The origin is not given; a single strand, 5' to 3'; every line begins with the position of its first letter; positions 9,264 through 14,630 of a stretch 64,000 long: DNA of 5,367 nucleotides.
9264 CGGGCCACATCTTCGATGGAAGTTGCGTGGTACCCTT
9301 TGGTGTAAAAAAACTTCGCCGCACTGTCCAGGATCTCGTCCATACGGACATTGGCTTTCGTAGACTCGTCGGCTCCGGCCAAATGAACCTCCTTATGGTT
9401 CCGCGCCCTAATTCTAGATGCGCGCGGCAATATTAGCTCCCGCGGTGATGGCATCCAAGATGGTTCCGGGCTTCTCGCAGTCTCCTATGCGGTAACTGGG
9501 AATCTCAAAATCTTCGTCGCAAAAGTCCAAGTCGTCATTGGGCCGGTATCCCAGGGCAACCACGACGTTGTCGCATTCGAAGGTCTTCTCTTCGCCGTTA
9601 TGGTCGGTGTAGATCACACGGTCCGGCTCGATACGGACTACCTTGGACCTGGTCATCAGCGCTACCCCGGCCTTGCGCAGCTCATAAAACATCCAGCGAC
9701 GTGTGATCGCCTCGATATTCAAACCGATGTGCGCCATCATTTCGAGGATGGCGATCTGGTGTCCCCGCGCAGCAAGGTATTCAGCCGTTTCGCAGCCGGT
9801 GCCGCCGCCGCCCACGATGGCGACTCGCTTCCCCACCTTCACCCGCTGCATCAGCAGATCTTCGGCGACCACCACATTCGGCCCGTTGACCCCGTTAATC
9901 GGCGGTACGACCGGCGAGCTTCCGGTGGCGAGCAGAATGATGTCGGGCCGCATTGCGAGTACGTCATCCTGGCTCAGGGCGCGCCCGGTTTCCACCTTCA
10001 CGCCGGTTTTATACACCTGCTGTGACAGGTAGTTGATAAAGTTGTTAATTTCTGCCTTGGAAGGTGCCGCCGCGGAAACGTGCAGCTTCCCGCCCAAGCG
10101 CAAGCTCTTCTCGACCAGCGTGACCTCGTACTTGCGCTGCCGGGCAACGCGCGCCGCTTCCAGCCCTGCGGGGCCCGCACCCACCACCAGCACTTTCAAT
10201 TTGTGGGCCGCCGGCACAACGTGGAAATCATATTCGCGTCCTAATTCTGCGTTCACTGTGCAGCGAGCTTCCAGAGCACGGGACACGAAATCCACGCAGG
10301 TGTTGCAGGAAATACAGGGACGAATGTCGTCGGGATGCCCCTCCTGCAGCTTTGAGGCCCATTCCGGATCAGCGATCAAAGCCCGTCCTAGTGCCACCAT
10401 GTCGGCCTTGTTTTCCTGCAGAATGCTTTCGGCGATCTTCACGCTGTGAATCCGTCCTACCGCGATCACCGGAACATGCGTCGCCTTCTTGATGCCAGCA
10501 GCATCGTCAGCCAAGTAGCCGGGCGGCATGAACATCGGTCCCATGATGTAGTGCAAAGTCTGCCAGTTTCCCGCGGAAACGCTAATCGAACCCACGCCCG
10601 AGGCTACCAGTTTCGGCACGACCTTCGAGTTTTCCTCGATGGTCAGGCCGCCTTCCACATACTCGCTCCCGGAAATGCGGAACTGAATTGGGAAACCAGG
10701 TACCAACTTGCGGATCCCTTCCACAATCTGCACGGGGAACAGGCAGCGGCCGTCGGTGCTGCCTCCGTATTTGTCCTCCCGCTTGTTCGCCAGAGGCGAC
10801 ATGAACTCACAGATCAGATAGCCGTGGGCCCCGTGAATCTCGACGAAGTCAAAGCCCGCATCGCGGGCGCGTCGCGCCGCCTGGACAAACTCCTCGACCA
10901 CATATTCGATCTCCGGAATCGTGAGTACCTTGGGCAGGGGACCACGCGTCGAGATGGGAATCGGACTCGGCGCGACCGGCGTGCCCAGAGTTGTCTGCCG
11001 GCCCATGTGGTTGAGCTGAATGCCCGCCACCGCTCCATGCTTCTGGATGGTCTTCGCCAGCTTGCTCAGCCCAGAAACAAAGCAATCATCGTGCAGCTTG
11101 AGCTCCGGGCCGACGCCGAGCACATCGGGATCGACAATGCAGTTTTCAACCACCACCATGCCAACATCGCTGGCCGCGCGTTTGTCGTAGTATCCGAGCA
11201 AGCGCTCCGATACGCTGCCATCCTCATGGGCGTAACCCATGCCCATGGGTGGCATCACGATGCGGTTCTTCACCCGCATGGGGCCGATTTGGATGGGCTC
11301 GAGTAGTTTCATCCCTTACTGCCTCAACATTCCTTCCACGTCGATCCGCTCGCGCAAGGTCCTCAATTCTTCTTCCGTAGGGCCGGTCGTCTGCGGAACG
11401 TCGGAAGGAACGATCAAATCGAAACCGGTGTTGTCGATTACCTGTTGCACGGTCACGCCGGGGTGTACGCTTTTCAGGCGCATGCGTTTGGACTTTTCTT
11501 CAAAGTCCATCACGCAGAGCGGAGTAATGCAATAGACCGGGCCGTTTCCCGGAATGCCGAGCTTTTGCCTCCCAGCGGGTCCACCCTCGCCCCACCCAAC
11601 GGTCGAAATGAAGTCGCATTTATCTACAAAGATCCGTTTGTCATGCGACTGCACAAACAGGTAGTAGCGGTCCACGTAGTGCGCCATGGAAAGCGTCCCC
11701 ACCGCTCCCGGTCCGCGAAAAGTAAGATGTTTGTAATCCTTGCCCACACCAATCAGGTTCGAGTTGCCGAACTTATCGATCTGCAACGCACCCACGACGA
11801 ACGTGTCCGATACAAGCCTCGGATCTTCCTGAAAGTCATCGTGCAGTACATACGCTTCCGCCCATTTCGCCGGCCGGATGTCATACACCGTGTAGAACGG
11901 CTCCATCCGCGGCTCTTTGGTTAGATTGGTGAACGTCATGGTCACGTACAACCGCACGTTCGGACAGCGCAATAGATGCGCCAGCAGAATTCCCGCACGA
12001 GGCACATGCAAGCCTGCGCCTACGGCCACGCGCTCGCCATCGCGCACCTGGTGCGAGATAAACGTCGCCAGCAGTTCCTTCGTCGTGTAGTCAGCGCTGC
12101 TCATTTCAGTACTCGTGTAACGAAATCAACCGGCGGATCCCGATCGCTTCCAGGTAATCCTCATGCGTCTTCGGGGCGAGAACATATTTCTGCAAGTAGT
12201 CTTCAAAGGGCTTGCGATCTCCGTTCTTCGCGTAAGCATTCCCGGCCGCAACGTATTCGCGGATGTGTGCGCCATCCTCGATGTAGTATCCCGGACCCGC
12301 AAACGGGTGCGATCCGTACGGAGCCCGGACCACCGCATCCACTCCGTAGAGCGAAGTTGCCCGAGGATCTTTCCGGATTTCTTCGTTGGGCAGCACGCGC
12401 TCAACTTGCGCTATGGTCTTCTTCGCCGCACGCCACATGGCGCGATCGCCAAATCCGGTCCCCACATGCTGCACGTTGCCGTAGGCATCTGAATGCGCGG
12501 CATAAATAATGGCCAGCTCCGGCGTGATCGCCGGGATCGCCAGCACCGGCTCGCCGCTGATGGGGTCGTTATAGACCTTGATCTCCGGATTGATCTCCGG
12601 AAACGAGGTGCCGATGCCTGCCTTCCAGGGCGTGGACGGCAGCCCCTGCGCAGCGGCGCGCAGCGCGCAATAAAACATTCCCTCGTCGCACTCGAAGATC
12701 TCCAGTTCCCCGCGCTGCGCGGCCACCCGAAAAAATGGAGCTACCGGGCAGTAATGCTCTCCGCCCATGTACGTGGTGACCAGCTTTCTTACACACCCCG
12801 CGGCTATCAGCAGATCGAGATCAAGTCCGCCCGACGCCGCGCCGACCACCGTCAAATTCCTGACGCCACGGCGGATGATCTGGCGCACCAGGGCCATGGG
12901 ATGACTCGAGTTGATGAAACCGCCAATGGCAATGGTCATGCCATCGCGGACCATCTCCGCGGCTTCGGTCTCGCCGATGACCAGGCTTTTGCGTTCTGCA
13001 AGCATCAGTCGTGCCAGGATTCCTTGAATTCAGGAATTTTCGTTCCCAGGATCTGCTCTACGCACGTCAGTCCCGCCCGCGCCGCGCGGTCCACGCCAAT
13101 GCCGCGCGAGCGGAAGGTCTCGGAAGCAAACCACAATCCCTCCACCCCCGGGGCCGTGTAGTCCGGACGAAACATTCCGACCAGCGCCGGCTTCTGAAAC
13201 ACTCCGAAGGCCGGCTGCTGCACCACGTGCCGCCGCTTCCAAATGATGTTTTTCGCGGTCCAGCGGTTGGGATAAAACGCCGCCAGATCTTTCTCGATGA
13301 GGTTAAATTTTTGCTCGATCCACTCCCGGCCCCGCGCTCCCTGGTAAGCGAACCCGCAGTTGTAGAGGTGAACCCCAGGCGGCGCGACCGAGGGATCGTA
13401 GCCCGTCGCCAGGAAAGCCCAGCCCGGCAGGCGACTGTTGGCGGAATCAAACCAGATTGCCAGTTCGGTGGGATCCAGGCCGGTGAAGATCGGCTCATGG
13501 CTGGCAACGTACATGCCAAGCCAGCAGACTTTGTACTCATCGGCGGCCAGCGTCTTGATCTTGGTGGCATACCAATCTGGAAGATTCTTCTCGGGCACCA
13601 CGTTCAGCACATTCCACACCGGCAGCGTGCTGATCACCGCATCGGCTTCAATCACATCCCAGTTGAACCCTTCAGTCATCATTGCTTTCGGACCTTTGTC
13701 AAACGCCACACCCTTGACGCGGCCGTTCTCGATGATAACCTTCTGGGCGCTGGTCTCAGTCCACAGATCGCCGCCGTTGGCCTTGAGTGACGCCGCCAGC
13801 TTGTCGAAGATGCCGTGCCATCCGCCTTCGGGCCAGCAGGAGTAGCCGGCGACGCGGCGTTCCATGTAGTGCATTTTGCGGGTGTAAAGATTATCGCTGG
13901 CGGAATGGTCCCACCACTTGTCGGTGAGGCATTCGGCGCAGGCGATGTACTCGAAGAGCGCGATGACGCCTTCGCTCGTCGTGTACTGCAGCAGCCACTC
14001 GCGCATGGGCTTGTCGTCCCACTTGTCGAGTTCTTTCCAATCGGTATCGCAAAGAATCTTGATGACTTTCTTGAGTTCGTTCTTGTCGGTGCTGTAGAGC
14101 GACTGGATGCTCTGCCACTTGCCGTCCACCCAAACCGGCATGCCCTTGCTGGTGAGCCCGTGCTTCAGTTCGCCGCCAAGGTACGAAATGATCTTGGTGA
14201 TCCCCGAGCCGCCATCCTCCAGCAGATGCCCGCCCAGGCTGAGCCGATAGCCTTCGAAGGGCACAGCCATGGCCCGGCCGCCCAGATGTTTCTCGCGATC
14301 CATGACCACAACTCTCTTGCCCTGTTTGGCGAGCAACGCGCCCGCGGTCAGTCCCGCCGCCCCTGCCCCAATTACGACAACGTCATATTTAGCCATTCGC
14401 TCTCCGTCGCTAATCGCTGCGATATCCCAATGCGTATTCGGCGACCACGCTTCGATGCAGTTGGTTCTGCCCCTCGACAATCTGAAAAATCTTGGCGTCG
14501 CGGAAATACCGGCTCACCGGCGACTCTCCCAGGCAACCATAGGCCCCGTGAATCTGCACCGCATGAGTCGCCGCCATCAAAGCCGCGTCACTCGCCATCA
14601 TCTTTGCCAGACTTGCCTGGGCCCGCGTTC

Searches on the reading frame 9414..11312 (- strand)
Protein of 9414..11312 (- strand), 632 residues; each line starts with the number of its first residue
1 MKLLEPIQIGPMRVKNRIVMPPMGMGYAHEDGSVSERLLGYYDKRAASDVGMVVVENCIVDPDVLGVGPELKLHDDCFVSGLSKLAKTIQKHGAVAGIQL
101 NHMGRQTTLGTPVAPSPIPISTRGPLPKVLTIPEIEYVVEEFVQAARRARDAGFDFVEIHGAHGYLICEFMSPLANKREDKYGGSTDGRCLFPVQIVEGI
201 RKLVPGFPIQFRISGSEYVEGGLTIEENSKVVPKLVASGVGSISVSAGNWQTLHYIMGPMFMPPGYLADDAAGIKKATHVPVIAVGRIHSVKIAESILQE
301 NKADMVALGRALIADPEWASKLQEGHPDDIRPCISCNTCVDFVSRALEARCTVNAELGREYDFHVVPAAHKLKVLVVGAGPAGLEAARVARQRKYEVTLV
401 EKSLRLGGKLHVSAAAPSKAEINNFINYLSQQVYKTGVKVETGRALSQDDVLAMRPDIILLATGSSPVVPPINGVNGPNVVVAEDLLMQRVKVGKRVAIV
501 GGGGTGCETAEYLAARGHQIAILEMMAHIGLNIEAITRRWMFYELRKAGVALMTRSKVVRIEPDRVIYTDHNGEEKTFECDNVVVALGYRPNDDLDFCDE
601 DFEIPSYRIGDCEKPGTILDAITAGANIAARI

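Call 5: search_protein_families(library=pfam, proteins=[window:9414-11312:-])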
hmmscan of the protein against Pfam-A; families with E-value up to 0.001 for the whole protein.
window:9414-11312:- (632 aa): 18 families
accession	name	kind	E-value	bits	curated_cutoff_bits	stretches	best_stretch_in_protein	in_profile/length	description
PF00724.26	Oxidored_FMN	-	1.4e-74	251.8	27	1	2-328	1-341/342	NADH:flavin oxidoreductase / NADH oxidase family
PF07992.20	Pyr_redox_2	-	1.5e-37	130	26.1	1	373-595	2-243/291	Pyridine nucleotide-disulphide oxidoreductase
PF00070.33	Pyr_redox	-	2.9e-19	69.8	22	2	496-564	1-69/82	Pyridine nucleotide-disulphide oxidoreductase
PF01266.30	DAO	-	4.5e-16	59.8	27.9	2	496-528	1-33/353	FAD dependent oxidoreductase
PF13450.12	NAD_binding_8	-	1.5e-14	54.4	21.9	2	376-411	1-36/68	NAD(P)-binding Rossmann-like domain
PF03486.20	HI0933_like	-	3.7e-14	53.2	50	1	373-413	2-42/244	HI0933-like protein Rossmann domain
PF13738.12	Pyr_redox_3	-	1.2e-12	48.2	30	1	457-592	126-270/305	Pyridine nucleotide-disulphide oxidoreductase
PF13434.12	Lys_Orn_oxgnase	-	2.9e-08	33.7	21.3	1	438-523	132-217/339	L-lysine 6-monooxygenase/L-ornithine 5-monooxygenase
PF01946.23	Thi4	-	4.1e-08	33.2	26.2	1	373-409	19-56/235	Thi4 family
PF12831.13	FAD_oxidored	-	1.6e-07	31.4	27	1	374-415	2-43/416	FAD dependent oxidoreductase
PF00890.30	FAD_binding_2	-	2e-07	31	20.4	1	374-414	2-42/414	FAD binding domain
PF01494.25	FAD_binding_3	-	1.7e-06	28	22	0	372-402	2-32/349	FAD binding domain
PF01134.28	GIDA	-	1.8e-06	27.7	22.1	1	373-410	1-38/391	Glucose inhibited division protein A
PF01262.27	AlaDh_PNT_C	-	6.9e-06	26.1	23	1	366-405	23-62/214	Alanine dehydrogenase/PNT, C-terminal domain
PF13454.12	NAD_binding_9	-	9.4e-05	22.9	21.8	0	376-411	2-41/155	FAD-NAD(P)-binding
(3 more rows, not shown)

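Call 13: search_protein_families(library=ncbifam, proteins=[window:9414-11312:-])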
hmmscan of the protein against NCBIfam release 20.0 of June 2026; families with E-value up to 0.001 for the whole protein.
window:9414-11312:- (632 aa): 102 families (the best 25 are shown)
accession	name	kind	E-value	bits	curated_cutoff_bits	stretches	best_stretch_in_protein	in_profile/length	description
NF045599.1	bili_reduct_long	exception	2e-149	498.8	750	2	133-632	135-641/641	bilirubin reductase, long form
NF041087.1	bile_acid_BaiCD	equivalog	1.8e-147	492.2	825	1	2-632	3-642/642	bile acid Fe-S flavoenzyme BaiCD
TIGR03997.1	mycofact_OYE_2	equivalog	6.6e-144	480.7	793.15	1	2-631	1-644/645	mycofactocin system FadH/OYE family oxidoreductase 2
NF010047.0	PRK13523.1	equivalog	5.2e-78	262.4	431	1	2-321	4-319/339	NADPH dehydrogenase NamA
NF045592.1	bili_reduct_N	equivalog_domain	5.1e-68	229.8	425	2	133-354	135-363/363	bilirubin reductase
TIGR03996.1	mycofact_OYE_1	hypoth_equivalog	1.8e-66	225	627.9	1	3-626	2-630/633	mycofactocin system FadH/OYE family oxidoreductase 1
NF006101.0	PRK08255.1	equivalog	1.3e-59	202.1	1078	1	3-319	399-727/768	bifunctional salicylyl-CoA 5-hydroxylase/oxidoreductase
NF007899.0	PRK10605.1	subfamily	2.6e-37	129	403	1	2-325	5-340/365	N-ethylmaleimide reductase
TIGR01350.1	lipoamide_DH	equivalog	1.2e-25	90.2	408.8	2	454-594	130-272/461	dihydrolipoyl dehydrogenase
NF004943.0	PRK06292.2-1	equivalog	5.7e-22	78.1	432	1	454-591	130-270/456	dihydrolipoyl dehydrogenase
NF004991.0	PRK06370.1-3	subfamily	9.8e-22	77.2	620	2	460-592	169-303/509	FAD-containing oxidoreductase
TIGR02053.1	MerA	equivalog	4.2e-20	72.2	454.45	1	433-597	106-275/465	mercury(II) reductase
NF003585.0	PRK05249.1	equivalog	4.6e-18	65.1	465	2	451-592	134-274/464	Si-specific NAD(P)(+) transhydrogenase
NF041853.1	hythiocyan_redase_MerA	equivalog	3.1e-17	62.5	650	1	449-604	115-269/440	hypothiocyanous acid reductase MerA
NF004945.0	PRK06292.2-3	equivalog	9.6e-17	61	494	1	446-594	116-270/457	dihydrolipoyl dehydrogenase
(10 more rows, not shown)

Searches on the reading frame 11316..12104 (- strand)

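Call 6: search_protein_families(library=pfam, proteins=[window:11316-12104:-])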
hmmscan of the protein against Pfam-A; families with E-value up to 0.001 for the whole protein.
window:11316-12104:- (262 aa): 1 family
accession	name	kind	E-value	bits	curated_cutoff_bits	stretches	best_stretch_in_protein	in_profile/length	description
PF01144.29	CoA_trans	-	4.4e-12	46.3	23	1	100-225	102-217/217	Coenzyme A transferase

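Call 13: search_protein_families(library=ncbifam, proteins=[window:11316-12104:-])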
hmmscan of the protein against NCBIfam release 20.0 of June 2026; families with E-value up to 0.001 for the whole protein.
window:11316-12104:- (262 aa): 0 families

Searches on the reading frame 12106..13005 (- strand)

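Call 6: search_protein_families(library=pfam, proteins=[window:12106-13005:-])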
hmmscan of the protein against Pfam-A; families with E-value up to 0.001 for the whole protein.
window:12106-13005:- (299 aa): 1 family
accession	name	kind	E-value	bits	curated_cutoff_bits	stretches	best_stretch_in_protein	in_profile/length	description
PF01144.29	CoA_trans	-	3.7e-33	115.2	23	1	14-227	6-216/217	Coenzyme A transferase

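Call 13: search_protein_families(library=ncbifam, proteins=[window:12106-13005:-])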
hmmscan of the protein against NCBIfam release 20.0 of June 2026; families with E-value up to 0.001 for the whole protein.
window:12106-13005:- (299 aa): 3 families
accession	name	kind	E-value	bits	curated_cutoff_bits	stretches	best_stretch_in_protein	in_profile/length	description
TIGR02429.1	pcaI_scoA_fam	subfamily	4.7e-23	81.7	128.5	1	13-226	10-217/222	3-oxoacid CoA-transferase subunit A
NF007394.0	PRK09920.1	equivalog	5.5e-16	58.8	315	1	10-224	6-212/219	acetate CoA-transferase subunit alpha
NF053853.1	ScActCoATferScpC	equivalog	0.00053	18.8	500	1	7-69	12-77/493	succinyl-CoA:acetate CoA-transferase ScpC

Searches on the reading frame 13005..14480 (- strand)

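Call 6: search_protein_families(library=pfam, proteins=[window:13005-14480:-])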
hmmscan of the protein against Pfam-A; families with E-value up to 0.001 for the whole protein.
window:13005-14480:- (491 aa): 13 families
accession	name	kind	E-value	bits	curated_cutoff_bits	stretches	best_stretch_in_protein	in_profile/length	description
PF01593.30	Amino_oxidase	-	9.8e-22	78.3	19.8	1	42-478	2-443/443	Flavin containing amine oxidoreductase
PF13450.12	NAD_binding_8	-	4.1e-14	53.1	21.9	1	36-90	1-55/68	NAD(P)-binding Rossmann-like domain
PF00890.30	FAD_binding_2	-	1.2e-12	48.2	20.4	1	33-69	1-37/414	FAD binding domain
PF12831.13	FAD_oxidored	-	2.8e-09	37.2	27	1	33-72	1-40/416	FAD dependent oxidoreductase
PF01266.30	DAO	-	1.7e-08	34.8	27.9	1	33-68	1-36/353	FAD dependent oxidoreductase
PF01946.23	Thi4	-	1.1e-06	28.6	26.2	1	25-69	11-56/235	Thi4 family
PF01494.25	FAD_binding_3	-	2.4e-06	27.5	22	1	31-64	1-34/349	FAD binding domain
PF03486.20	HI0933_like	-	2.5e-06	27.6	50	1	33-68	2-37/244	HI0933-like protein Rossmann domain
PF00070.33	Pyr_redox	-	6.3e-05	23.9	22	0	34-69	2-36/82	Pyridine nucleotide-disulphide oxidoreductase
PF00996.24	GDI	-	7.3e-05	21.9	23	1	31-73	4-46/436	GDP dissociation inhibitor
PF07992.20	Pyr_redox_2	-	8.1e-05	22.6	26.1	1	32-69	1-39/291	Pyridine nucleotide-disulphide oxidoreductase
PF02558.23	ApbA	-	0.00065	19.8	22.2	0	34-66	1-33/150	Ketopantoate reductase PanE/ApbA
PF01134.28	GIDA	-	0.00091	18.8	22.1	0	33-64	1-29/391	Glucose inhibited division protein A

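Call 65: search_protein_families(library=ncbifam, proteins=[window:13005-14480:-], max_evalue=0.001)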
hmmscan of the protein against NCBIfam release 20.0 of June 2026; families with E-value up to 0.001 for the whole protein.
window:13005-14480:- (491 aa): 92 families (the best 25 are shown)
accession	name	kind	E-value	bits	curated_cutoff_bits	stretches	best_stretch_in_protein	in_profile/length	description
NF005560.0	PRK07233.1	equivalog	4.8e-19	68.5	252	1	33-298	2-263/435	hypothetical protein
TIGR02733.1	desat_CrtD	equivalog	8.8e-16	57.6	549.7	2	33-104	3-76/492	C-3',4' desaturase CrtD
TIGR03467.1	HpnE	equivalog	9.4e-15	54.8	283.05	1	34-87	1-56/430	hydroxysqualene dehydroxylase HpnE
NF005548.0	PRK07208.1-4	equivalog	2e-14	53.1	389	1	31-85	3-57/488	hypothetical protein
TIGR02734.1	crtI_fam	subfamily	1e-13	50.9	238.1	1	34-84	1-51/504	phytoene desaturase family protein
NF005546.0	PRK07208.1-2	equivalog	4.3e-13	48.7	418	1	30-85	3-59/527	hypothetical protein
NF058655.1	CrtID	equivalog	3.6e-12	45.9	640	1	34-83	1-50/478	bifunctional phytoene desaturase/3,4-desaturase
NF045637.1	carotdesatCrtDProt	equivalog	3.6e-12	45.6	580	1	34-85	1-52/485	1-hydroxycarotenoid 3,4-desaturase CrtD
NF005547.0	PRK07208.1-3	equivalog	1.7e-11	43.5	380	1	32-85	5-58/465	hypothetical protein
NF004789.0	PRK06134.1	subfamily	2e-11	43.2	747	1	28-69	9-50/581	FAD-dependent oxidoreductase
NF005545.0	PRK07208.1-1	equivalog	3.5e-11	42.2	451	1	30-86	6-63/504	hypothetical protein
TIGR02730.1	carot_isom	equivalog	1.2e-10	40.9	586.9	1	32-87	1-56/493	carotenoid isomerase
NF053676.1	4oxCHCAChcC1Cy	equivalog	9.1e-10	37.5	1000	1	31-70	1-40/528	4-oxocyclohexanecarboxylate 2-dehydrogenase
NF045689.1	BCarotKetCrtO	equivalog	1.1e-09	37.4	1000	1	29-71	1-43/563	beta-carotene ketolase CrtO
NF009478.0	PRK12844.1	equivalog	5.4e-09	34.9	789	1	30-69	7-46/559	3-ketosteroid-delta-1-dehydrogenase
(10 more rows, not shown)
